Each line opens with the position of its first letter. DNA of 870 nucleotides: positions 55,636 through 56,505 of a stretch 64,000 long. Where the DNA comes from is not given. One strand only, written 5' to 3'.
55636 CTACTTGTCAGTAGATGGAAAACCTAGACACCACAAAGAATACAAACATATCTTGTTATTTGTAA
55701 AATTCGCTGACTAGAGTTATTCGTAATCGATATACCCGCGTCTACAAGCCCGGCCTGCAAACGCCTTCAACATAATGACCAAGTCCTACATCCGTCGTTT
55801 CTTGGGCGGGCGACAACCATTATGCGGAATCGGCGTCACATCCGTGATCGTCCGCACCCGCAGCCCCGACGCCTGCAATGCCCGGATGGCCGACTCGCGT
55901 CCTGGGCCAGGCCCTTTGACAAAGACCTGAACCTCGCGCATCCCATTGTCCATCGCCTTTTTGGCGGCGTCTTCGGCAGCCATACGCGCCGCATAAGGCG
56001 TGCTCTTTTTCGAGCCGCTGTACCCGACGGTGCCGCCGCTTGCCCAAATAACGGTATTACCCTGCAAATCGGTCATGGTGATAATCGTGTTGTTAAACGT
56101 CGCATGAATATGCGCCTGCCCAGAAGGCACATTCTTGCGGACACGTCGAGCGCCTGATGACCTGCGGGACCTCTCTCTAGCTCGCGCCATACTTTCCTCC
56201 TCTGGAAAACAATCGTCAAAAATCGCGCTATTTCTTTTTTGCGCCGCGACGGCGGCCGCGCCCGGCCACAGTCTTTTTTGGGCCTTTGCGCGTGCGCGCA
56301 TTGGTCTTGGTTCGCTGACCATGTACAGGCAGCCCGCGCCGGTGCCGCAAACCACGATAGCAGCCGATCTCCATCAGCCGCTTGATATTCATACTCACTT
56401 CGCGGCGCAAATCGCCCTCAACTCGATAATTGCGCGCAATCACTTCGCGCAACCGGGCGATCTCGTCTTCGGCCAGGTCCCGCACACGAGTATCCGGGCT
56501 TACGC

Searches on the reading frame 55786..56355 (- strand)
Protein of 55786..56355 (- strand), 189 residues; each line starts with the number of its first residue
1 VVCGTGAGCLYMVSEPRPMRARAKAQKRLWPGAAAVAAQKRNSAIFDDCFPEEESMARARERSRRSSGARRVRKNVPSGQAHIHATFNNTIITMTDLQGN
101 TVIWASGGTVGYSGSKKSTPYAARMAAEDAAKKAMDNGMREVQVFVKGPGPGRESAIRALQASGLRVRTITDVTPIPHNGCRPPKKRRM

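Call 86: search_protein_families(library=pfam, proteins=[window:55786-56355:-], max_evalue=0.001)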
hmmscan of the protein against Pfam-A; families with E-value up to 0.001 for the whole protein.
window:55786-56355:- (189 aa): 1 family
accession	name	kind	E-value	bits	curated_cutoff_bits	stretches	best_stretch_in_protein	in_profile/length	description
PF00411.24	Ribosomal_S11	-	1.5e-49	167.4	25.1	1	79-188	1-110/110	Ribosomal protein S11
